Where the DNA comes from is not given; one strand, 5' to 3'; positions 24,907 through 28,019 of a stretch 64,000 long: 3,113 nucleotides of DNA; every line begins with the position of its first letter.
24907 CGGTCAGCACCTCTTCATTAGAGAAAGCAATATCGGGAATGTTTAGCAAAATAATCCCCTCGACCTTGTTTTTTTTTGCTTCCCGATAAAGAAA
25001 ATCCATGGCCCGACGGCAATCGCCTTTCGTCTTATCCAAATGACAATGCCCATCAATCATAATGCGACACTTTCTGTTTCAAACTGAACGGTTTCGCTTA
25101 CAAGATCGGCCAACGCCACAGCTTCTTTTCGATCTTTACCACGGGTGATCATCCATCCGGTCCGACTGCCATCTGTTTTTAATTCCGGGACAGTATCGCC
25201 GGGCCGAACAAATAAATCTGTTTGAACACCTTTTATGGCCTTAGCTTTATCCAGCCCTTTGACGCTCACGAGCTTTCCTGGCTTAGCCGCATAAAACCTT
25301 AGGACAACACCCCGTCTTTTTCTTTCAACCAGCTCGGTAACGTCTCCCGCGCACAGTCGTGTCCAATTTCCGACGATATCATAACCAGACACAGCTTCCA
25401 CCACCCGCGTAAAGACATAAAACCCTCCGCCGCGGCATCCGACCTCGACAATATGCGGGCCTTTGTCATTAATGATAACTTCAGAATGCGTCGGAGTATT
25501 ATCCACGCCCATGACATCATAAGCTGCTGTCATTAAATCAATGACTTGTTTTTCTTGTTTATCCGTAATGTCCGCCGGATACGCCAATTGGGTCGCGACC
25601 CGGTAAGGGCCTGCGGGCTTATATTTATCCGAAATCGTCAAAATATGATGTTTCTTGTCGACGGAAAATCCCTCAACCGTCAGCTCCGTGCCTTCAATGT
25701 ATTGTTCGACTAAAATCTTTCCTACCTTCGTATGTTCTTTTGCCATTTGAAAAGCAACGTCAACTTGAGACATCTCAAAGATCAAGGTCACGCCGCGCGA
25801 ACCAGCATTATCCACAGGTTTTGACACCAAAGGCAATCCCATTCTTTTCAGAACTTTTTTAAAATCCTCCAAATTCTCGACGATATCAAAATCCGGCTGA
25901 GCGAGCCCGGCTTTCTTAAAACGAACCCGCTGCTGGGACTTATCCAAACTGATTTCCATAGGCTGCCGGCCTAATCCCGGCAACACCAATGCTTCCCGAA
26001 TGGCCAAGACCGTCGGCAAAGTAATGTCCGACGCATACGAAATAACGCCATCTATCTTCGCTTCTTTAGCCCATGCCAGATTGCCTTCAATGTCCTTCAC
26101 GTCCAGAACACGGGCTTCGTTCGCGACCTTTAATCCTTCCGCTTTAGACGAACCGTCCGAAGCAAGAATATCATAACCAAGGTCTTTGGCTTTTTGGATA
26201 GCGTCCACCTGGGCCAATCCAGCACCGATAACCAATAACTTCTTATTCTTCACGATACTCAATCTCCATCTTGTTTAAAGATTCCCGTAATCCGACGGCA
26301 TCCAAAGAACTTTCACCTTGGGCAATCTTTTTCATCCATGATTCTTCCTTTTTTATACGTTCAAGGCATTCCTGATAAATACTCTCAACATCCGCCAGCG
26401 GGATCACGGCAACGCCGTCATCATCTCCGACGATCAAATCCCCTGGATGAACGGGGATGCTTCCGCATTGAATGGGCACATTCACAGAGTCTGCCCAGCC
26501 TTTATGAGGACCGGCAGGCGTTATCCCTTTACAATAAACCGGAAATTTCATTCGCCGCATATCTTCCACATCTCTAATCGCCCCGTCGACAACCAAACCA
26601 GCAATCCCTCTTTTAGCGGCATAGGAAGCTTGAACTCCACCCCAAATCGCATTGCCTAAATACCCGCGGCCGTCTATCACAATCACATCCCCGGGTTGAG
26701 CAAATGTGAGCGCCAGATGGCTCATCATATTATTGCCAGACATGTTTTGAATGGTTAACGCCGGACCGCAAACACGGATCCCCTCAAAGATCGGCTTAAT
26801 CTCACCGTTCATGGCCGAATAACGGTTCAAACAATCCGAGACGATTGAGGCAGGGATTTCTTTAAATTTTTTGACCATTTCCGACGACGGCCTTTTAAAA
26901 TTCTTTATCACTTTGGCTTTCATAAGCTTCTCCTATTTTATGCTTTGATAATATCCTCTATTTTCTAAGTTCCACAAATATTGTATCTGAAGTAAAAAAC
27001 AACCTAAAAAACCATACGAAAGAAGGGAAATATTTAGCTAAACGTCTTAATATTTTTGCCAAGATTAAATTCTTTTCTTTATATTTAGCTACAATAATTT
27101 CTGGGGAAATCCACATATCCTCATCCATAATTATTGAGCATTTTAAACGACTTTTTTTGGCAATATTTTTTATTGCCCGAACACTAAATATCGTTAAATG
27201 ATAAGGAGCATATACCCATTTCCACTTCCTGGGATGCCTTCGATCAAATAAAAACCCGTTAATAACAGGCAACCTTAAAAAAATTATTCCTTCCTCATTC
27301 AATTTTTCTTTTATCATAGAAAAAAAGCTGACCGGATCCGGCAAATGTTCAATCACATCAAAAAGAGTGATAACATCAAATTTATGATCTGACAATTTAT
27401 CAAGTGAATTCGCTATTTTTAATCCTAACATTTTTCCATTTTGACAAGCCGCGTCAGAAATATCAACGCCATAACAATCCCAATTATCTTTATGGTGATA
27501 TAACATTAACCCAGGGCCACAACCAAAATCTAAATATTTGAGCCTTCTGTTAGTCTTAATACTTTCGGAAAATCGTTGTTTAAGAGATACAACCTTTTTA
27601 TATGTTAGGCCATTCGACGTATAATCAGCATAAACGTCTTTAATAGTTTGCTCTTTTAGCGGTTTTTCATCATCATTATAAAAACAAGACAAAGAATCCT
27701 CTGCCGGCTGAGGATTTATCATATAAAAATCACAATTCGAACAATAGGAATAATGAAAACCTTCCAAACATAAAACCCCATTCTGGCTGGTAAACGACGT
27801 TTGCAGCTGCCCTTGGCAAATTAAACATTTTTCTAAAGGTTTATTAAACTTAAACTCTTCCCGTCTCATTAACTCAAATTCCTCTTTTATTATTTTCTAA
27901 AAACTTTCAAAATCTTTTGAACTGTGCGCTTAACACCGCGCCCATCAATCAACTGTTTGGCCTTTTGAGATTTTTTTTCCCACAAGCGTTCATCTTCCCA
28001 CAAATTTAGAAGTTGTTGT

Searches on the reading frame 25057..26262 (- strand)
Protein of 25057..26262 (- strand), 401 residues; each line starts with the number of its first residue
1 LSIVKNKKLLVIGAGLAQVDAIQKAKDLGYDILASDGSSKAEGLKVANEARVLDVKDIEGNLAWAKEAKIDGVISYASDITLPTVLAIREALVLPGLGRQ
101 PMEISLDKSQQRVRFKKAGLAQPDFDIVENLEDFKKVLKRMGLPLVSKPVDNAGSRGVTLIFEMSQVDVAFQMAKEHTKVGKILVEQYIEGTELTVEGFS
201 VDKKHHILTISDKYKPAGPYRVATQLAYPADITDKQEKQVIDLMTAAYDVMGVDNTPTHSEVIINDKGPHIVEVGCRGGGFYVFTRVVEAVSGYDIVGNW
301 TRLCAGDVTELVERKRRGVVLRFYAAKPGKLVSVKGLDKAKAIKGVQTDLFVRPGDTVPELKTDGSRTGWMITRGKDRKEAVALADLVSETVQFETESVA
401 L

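Call 6: search_protein_families(library=pfam, proteins=[window:25057-26262:-], max_evalue=0.001)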
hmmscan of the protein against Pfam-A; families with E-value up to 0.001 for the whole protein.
window:25057-26262:- (401 aa): 7 families
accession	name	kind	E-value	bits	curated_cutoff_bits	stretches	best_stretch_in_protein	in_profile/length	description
PF18603.7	LAL_C2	-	8.1e-17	61.7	29.4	1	323-397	3-78/78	L-amino acid ligase C-terminal domain 2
PF13535.11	ATP-grasp_4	-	1.1e-15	58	27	1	142-280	2-155/160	ATP-grasp domain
PF07478.18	Dala_Dala_lig_C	-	2.2e-11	44.1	24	1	116-254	3-152/204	D-ala D-ala ligase C-terminus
PF02655.19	ATP-grasp_3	-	3.1e-08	34.3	23.2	1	107-277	3-156/160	ATP-grasp domain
PF01071.24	GARS_A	-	5.7e-08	33.3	27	1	108-217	3-117/194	Phosphoribosylglycinamide synthetase, ATP-grasp (A) domain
PF02222.28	ATP-grasp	-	1.1e-07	32.1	27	1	115-252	3-138/179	ATP-grasp domain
PF02786.22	CPSase_L_D2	-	0.00023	21.2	19.8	1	107-213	1-113/211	Carbamoyl-phosphate synthase L chain, ATP binding domain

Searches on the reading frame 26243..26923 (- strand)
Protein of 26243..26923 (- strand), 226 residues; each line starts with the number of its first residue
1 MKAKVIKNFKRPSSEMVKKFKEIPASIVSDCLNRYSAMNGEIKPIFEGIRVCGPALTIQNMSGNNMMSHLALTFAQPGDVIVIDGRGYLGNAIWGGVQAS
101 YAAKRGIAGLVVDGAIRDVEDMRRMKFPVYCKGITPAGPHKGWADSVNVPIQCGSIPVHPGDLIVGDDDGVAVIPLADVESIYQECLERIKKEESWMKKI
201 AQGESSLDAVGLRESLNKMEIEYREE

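Call 21: search_protein_families(library=pfam, proteins=[window:26243-26923:-], max_evalue=0.0001)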
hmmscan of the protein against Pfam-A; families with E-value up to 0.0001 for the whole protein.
window:26243-26923:- (226 aa): 1 family
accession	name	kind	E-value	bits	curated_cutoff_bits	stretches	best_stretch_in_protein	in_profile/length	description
PF03737.21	RraA-like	-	9.3e-44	149.7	24.5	1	28-173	4-152/152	Aldolase/RraA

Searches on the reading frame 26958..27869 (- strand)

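Call 21: search_protein_families(library=pfam, proteins=[window:26958-27869:-], max_evalue=0.0001)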
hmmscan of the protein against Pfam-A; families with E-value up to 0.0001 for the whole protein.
window:26958-27869:- (303 aa): 5 families
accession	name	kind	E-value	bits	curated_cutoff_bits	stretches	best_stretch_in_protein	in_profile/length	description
PF13489.12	Methyltransf_23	-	1.2e-19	71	27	1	94-239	10-156/164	Methyltransferase domain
PF08241.18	Methyltransf_11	-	6.3e-11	43.2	21.2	1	113-197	1-94/95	Methyltransferase domain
PF08242.18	Methyltransf_12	-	3.8e-10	40.8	30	1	113-196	1-98/98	Methyltransferase domain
PF13847.12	Methyltransf_31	-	6.5e-09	36.1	27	1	109-202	4-113/145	Methyltransferase domain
PF13649.12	Methyltransf_25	-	1.5e-06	29.2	27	1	113-194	2-97/97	Methyltransferase domain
